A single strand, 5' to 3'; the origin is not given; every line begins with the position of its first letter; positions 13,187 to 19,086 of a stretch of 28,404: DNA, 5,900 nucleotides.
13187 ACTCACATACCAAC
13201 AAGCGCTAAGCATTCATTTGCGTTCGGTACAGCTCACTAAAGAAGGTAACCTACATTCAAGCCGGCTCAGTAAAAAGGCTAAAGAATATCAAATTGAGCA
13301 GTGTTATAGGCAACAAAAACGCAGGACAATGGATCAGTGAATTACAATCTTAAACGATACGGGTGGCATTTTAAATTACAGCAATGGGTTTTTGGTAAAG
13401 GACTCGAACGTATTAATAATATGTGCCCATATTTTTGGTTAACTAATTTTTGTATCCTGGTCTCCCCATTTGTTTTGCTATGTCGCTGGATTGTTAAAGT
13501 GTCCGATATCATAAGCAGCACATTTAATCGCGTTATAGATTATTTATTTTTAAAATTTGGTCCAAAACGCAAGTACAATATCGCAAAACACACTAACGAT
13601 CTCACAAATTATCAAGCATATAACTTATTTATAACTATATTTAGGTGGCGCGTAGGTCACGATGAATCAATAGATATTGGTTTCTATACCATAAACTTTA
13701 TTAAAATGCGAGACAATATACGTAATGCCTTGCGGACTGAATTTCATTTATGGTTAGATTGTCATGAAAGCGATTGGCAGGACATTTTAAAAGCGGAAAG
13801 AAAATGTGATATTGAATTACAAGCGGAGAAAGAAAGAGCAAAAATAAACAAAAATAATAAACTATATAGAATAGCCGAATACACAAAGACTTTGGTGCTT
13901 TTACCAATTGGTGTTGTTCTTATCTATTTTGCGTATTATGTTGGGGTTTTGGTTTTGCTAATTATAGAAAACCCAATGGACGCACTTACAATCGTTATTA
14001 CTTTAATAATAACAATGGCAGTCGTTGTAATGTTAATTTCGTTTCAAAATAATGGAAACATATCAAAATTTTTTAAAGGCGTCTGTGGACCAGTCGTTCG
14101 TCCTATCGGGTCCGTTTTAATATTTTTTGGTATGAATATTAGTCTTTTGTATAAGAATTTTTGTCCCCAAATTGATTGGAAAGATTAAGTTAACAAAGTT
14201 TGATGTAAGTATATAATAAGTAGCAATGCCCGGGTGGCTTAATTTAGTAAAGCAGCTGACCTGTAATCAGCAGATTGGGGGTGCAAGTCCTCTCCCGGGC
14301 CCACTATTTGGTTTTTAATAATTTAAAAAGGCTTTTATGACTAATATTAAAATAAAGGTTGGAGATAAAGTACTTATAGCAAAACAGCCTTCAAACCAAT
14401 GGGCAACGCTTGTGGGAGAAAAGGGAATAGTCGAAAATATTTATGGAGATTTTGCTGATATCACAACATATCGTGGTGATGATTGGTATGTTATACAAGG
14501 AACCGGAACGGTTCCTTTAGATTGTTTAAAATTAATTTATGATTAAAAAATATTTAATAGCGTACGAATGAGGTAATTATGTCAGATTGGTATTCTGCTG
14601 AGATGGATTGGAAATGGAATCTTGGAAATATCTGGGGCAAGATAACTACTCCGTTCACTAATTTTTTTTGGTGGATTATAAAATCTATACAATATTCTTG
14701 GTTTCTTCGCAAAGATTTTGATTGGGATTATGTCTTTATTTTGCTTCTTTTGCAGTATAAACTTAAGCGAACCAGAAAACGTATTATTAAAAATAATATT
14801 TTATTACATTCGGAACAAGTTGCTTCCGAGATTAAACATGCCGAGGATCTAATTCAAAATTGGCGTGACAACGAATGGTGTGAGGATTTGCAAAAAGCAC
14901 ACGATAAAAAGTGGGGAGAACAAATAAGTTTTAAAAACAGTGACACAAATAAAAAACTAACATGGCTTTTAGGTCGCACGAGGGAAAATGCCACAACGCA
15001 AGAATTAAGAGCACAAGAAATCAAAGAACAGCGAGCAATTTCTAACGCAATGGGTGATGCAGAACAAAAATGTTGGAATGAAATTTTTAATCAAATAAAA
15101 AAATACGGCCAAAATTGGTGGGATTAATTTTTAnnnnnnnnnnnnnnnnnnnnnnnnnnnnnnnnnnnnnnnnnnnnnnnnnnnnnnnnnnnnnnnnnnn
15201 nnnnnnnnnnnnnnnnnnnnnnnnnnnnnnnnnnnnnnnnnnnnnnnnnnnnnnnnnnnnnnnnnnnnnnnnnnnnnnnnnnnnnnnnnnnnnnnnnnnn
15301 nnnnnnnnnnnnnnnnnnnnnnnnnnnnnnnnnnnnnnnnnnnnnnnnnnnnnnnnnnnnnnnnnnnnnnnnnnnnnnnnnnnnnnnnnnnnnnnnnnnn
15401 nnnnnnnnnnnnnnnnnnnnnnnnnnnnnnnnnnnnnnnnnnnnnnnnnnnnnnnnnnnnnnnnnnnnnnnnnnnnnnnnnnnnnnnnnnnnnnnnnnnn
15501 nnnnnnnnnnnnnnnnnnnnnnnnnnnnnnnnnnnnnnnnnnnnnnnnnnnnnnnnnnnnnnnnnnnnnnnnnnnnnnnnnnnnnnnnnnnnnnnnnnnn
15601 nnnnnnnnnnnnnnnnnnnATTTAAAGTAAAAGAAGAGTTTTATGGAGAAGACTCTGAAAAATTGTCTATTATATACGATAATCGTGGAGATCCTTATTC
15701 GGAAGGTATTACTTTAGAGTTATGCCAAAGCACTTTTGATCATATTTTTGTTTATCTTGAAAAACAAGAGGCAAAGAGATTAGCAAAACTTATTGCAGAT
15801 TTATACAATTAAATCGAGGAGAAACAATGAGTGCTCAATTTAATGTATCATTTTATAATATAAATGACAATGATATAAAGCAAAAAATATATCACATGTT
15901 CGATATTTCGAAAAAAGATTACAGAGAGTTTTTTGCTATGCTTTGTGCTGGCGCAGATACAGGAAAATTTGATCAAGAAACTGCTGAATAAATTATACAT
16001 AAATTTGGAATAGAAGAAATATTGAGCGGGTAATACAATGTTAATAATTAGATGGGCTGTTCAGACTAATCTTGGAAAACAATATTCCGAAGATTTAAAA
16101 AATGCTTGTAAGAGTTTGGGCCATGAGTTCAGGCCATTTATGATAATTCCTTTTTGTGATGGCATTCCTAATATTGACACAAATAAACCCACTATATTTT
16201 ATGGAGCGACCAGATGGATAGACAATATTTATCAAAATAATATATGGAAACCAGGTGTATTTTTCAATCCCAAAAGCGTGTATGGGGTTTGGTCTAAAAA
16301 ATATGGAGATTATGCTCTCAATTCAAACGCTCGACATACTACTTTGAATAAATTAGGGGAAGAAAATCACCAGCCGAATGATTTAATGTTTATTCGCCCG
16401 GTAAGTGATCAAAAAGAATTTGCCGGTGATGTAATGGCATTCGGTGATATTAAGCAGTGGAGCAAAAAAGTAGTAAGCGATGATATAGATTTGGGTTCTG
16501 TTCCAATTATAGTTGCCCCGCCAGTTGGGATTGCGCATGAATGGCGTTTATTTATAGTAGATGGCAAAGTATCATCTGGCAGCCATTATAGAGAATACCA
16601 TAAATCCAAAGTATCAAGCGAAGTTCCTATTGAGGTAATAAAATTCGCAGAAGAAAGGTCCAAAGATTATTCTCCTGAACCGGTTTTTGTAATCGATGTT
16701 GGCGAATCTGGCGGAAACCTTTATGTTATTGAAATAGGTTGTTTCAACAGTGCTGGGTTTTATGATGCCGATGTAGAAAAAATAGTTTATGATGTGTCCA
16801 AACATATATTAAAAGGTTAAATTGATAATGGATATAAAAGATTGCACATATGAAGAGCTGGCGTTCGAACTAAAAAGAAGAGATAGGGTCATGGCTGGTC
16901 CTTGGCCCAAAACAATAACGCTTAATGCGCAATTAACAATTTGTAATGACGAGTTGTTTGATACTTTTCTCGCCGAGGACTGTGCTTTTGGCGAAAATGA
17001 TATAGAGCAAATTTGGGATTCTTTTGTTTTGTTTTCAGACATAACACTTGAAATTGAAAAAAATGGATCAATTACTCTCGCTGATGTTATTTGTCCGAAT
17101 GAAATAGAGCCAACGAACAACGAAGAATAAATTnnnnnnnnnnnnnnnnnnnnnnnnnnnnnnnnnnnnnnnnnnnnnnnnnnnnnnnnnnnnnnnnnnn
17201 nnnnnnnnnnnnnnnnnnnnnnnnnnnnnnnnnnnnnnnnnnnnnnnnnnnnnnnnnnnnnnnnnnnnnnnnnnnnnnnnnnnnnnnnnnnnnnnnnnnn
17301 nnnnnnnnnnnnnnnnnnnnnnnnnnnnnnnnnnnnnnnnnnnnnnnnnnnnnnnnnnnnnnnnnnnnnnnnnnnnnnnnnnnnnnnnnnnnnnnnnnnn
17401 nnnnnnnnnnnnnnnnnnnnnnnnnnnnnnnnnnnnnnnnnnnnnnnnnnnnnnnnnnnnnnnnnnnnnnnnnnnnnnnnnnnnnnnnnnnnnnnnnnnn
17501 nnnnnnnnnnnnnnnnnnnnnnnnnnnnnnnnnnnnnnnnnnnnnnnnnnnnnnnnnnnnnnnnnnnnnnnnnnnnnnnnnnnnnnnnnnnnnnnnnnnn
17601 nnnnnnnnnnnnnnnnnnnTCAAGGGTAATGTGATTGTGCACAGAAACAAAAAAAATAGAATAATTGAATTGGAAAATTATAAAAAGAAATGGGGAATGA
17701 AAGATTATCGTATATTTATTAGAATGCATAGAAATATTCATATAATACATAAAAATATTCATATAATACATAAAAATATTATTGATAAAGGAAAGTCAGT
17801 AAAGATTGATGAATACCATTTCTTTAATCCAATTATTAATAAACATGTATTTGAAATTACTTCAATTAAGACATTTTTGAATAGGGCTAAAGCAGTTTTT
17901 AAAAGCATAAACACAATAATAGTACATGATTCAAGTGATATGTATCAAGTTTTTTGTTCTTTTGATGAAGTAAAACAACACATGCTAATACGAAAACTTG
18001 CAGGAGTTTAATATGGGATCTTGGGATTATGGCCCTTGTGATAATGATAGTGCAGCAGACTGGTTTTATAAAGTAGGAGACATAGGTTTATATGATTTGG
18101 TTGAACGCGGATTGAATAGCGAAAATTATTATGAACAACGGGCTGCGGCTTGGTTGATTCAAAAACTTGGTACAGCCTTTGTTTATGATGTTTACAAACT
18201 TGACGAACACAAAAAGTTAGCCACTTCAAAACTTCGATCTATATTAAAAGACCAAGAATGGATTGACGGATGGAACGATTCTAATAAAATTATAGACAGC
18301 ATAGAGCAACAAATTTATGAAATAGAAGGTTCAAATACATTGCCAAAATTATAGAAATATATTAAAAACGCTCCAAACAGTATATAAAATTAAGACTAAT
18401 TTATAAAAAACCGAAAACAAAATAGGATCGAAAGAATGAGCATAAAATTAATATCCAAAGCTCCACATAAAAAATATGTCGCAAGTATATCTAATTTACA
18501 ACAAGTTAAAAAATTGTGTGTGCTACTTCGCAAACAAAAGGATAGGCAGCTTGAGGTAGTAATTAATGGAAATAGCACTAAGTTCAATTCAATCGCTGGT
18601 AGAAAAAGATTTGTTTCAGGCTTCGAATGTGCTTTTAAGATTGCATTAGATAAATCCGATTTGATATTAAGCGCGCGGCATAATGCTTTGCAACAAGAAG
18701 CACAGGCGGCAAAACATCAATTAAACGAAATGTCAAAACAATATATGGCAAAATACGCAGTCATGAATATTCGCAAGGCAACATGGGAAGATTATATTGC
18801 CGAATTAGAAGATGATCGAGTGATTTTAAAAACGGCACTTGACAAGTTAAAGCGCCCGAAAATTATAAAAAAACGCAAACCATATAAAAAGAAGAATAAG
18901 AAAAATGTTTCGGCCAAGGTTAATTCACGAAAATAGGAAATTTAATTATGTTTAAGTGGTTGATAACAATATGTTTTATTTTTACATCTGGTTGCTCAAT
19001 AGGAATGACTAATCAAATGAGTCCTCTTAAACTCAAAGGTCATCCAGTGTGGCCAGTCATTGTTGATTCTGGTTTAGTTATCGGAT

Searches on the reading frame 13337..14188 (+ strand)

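Call 22: search_protein_families(library=phrogs, proteins=[window:13337-14188:+], max_evalue=0.001)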
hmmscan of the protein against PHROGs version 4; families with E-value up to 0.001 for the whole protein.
window:13337-14188:+ (283 aa): 1 family
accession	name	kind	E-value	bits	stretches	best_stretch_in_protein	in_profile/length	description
phrog_944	-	moron, auxiliary metabolic gene and host takeover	4.8e-05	24.2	1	4-53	86-135/235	membrane protein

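Call 86: search_protein_families(library=pfam, proteins=[window:13337-14188:+], max_evalue=0.01)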
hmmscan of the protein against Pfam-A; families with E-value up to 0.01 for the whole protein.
window:13337-14188:+ (283 aa): 1 family
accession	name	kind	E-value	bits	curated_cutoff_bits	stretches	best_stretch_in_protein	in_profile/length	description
PF20990.2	DUF2207_C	-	0.0044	17.2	33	1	146-234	113-186/247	Predicted membrane protein (DUF2207) C-terminal domain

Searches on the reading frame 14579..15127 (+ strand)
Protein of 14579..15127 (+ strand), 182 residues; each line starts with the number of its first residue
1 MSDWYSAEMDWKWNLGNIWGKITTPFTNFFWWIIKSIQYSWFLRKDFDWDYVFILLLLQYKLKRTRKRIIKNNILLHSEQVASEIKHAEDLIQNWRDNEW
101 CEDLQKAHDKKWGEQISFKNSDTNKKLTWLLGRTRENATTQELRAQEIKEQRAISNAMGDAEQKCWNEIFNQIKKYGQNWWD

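Call 22: search_protein_families(library=phrogs, proteins=[window:14579-15127:+], max_evalue=0.001)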
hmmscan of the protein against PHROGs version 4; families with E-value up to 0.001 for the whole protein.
window:14579-15127:+ (182 aa): 0 families

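Call 86: search_protein_families(library=pfam, proteins=[window:14579-15127:+], max_evalue=0.01)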
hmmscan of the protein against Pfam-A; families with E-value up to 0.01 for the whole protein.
window:14579-15127:+ (182 aa): 1 family
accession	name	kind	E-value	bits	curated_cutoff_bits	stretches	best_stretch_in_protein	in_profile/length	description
PF12486.13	VasL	-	0.0062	17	27.3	1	98-152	29-84/147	Type VI secretion system, EvfB, or VasL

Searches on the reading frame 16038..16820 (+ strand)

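Call 22: search_protein_families(library=phrogs, proteins=[window:16038-16820:+], max_evalue=0.001)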
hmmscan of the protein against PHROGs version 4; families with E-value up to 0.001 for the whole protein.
window:16038-16820:+ (260 aa): 2 families
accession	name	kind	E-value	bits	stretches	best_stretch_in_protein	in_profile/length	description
phrog_7313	-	unknown function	6e-57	194.2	1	5-255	4-259/264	-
phrog_29595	-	unknown function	0.001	19.4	0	216-249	221-256/292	-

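Call 86: search_protein_families(library=pfam, proteins=[window:16038-16820:+], max_evalue=0.01)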
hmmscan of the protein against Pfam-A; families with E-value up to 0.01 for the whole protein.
window:16038-16820:+ (260 aa): 2 families
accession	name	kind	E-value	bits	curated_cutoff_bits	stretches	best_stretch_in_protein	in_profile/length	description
PF14243.11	R2K_3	-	3.5e-18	66.8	26.3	1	109-250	44-166/169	ATP-grasp domain, R2K clade family 3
PF18299.6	R2K_2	-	2.7e-17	63.4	26.2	1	100-248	8-143/147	ATP-grasp domain, R2K clade family 2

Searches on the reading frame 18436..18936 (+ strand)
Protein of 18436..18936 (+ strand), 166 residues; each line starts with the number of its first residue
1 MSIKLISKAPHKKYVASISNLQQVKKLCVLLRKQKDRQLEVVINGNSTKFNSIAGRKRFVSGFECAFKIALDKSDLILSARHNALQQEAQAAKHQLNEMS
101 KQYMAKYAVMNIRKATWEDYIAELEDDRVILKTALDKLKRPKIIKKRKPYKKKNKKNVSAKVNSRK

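Call 86: search_protein_families(library=pfam, proteins=[window:18436-18936:+], max_evalue=0.01)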
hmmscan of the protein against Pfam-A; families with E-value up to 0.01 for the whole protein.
window:18436-18936:+ (166 aa): 1 family
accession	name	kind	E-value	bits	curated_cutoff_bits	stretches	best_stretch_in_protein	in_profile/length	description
PF07544.18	Med9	-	0.0023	18.4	26.9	1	82-140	21-78/80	RNA polymerase II transcription mediator complex subunit 9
